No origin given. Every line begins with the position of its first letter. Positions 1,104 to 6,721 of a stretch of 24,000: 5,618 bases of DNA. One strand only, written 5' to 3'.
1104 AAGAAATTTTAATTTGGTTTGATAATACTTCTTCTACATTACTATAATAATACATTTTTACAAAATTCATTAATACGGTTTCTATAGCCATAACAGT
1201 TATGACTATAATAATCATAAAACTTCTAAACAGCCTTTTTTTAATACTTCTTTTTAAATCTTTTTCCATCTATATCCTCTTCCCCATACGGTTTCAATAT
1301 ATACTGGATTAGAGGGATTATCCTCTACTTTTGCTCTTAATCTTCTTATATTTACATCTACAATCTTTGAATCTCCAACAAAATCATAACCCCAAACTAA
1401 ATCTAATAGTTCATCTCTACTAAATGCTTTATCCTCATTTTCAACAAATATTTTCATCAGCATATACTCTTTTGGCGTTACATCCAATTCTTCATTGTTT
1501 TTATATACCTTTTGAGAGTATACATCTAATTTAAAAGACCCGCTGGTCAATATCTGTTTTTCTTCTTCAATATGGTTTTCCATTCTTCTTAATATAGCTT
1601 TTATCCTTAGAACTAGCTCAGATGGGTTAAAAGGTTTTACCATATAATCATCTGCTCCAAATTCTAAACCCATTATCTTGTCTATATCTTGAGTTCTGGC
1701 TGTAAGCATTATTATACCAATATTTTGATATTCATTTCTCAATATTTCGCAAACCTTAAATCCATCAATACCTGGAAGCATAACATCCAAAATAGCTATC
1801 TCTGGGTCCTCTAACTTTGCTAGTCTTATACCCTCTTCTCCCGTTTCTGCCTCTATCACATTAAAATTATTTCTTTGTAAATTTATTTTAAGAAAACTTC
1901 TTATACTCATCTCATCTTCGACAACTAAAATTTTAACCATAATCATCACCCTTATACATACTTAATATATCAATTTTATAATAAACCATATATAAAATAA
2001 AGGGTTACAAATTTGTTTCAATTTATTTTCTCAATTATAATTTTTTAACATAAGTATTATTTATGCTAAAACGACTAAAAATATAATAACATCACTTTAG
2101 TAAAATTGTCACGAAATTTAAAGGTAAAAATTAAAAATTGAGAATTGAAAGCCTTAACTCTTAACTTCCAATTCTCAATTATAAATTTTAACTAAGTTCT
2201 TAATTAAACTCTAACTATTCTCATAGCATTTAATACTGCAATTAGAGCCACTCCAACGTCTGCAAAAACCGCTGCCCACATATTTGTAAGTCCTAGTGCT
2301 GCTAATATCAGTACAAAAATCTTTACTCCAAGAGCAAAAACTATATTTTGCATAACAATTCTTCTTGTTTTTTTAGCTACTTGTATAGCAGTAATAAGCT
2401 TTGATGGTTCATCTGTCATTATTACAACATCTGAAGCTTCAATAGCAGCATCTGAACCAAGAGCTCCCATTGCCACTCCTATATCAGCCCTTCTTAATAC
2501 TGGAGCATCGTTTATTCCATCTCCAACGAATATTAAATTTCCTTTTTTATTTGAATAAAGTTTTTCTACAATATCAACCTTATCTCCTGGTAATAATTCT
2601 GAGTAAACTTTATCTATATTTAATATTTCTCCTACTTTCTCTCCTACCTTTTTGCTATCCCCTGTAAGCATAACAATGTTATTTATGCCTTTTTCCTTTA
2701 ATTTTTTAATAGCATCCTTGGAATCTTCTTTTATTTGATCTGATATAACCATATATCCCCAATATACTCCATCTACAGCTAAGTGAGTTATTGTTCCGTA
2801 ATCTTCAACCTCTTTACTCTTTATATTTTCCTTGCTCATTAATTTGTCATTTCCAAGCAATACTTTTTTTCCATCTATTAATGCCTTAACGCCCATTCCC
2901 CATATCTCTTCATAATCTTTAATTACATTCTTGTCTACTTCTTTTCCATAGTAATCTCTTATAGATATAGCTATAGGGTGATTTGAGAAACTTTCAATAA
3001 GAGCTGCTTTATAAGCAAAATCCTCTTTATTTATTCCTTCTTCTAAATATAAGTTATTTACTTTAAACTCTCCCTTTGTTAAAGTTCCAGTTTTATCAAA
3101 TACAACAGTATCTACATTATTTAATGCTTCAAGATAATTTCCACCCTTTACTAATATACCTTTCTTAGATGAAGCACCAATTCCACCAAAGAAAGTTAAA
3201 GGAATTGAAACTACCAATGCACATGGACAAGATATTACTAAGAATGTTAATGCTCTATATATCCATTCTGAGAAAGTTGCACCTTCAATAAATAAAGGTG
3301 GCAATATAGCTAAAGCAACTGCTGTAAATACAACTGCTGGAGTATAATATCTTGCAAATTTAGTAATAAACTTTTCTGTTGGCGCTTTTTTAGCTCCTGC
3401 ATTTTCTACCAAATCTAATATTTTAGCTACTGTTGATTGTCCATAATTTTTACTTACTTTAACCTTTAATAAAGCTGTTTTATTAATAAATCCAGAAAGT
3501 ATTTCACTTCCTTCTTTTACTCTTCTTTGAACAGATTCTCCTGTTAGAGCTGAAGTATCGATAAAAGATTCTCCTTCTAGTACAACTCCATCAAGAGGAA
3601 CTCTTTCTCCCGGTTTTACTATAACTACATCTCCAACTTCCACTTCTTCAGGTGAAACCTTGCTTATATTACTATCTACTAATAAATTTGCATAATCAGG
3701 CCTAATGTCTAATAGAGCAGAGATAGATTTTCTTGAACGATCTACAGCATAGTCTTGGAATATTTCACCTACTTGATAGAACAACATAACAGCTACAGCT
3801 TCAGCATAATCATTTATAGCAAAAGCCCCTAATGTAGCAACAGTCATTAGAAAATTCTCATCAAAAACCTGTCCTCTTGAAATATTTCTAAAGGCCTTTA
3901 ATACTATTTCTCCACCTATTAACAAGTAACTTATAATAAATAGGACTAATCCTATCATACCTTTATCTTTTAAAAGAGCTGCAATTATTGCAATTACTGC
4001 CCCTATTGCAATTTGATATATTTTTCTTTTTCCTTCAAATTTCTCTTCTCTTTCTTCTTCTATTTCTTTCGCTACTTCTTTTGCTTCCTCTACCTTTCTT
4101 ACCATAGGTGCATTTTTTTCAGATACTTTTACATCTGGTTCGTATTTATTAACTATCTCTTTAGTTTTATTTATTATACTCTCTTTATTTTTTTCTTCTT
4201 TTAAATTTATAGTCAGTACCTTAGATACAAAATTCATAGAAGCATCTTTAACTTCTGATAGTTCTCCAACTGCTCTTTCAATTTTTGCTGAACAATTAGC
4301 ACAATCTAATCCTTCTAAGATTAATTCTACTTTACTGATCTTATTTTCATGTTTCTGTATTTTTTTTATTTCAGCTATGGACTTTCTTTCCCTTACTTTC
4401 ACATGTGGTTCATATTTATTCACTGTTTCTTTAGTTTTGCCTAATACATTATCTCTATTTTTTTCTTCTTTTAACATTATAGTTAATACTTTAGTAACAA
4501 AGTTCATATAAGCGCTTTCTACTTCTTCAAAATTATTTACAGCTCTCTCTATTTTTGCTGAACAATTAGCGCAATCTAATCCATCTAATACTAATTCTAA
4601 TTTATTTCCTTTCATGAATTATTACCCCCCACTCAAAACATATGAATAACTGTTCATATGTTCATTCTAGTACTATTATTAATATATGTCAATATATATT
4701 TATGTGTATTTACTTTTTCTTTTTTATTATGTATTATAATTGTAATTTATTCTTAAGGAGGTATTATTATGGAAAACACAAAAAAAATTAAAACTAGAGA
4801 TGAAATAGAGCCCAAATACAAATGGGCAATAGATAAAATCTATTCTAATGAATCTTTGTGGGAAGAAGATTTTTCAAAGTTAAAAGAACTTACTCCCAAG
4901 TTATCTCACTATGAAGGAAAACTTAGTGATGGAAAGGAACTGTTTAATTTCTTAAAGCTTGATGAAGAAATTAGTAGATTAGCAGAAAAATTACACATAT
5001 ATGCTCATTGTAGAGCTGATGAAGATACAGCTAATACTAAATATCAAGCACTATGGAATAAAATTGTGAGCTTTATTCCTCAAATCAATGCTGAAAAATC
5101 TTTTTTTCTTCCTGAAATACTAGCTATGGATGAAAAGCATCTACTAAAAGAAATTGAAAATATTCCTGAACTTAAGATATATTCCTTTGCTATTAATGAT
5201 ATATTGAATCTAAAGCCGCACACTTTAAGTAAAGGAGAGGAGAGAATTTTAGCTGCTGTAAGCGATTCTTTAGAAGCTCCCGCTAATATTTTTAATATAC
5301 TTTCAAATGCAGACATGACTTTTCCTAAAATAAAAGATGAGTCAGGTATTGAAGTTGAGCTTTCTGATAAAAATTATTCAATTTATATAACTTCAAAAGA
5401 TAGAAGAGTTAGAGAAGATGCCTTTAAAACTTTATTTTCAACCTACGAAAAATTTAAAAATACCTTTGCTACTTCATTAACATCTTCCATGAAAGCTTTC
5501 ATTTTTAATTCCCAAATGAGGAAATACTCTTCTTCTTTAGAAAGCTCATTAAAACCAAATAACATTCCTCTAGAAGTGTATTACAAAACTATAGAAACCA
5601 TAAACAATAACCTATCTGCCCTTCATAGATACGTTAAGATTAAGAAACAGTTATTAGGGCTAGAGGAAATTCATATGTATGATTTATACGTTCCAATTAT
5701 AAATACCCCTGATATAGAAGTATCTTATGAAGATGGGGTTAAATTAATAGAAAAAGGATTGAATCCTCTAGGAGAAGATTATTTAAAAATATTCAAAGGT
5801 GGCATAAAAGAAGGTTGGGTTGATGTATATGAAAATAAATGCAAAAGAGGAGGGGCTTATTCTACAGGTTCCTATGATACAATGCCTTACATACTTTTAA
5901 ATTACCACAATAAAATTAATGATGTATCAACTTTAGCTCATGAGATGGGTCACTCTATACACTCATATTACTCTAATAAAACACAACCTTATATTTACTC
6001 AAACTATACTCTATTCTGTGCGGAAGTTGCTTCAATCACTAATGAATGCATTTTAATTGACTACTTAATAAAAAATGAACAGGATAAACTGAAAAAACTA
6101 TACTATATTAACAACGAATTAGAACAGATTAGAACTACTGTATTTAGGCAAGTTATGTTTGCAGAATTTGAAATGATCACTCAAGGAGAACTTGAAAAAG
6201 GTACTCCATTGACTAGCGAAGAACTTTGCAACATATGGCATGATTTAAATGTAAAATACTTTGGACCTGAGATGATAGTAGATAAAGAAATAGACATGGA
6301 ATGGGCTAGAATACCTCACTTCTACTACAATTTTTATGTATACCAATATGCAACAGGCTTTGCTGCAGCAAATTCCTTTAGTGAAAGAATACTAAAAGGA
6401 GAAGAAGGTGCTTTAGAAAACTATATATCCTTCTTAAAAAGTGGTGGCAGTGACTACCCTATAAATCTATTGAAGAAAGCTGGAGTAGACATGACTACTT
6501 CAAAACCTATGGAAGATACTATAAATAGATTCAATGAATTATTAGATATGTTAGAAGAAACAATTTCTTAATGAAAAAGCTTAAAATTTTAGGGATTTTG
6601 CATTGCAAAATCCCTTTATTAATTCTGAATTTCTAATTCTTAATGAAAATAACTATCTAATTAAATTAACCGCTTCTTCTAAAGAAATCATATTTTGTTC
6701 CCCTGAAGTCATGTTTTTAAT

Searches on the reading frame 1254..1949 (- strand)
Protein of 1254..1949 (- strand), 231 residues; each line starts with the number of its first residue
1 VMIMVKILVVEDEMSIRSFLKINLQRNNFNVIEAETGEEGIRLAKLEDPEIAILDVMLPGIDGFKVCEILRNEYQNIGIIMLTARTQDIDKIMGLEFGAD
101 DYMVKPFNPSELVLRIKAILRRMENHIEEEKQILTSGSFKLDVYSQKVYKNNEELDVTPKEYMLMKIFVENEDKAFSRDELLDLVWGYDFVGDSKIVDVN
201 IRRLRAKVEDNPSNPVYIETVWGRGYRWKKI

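Call 12: search_protein_families(library=pfam, proteins=[window:1254-1949:-])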
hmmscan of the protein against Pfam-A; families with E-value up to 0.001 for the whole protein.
window:1254-1949:- (231 aa): 2 families
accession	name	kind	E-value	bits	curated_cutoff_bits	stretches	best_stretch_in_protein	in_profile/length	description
PF00486.34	Trans_reg_C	-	4.7e-27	94.3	26.2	1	153-227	2-76/77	Transcriptional regulatory protein, C terminal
PF00072.30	Response_reg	-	1e-26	93.7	30.2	1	7-116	1-110/111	Response regulator receiver domain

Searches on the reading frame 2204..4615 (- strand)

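Call 12: search_protein_families(library=pfam, proteins=[window:2204-4615:-])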
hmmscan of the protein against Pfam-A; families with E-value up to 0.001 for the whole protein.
window:2204-4615:- (803 aa): 4 families
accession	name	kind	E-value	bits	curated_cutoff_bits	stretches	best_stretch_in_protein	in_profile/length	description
PF00122.25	E1-E2_ATPase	-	8.4e-46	156.2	28.1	1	305-485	3-181/181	E1-E2 ATPase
PF00702.32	Hydrolase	-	7.8e-29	101.9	26.4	1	501-711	1-191/191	haloacid dehalogenase-like hydrolase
PF00403.32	HMA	-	7e-21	74.8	24.8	2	99-153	3-58/62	Heavy-metal-associated domain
PF08282.18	Hydrolase_3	-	0.00044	20.5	20.9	1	684-734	196-245/255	haloacid dehalogenase-like hydrolase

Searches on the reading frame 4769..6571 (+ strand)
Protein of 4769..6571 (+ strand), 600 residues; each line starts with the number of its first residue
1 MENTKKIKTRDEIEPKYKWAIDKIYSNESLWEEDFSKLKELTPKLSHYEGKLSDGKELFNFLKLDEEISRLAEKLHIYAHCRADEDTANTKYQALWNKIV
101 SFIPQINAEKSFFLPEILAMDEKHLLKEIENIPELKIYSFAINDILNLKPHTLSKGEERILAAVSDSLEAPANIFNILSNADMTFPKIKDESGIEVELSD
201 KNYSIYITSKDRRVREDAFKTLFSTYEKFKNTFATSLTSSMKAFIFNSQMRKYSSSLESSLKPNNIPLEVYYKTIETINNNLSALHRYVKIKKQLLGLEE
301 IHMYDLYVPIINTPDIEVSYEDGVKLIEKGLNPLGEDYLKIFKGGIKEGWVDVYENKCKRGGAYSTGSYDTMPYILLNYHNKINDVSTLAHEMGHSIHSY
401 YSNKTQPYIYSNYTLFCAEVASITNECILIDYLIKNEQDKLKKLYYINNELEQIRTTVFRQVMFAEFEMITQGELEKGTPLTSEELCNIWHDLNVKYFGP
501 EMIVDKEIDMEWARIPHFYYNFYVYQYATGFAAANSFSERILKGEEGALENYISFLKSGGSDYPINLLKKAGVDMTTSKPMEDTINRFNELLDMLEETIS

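Call 12: search_protein_families(library=pfam, proteins=[window:4769-6571:+])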
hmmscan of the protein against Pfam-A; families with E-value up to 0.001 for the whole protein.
window:4769-6571:+ (600 aa): 2 families
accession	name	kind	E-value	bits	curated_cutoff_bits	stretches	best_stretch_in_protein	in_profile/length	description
PF01432.26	Peptidase_M3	-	3.4e-76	257.9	27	1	206-585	2-455/457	Peptidase family M3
PF08439.15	Peptidase_M3_N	-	1e-20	74.1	25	1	116-185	1-70/70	Oligopeptidase F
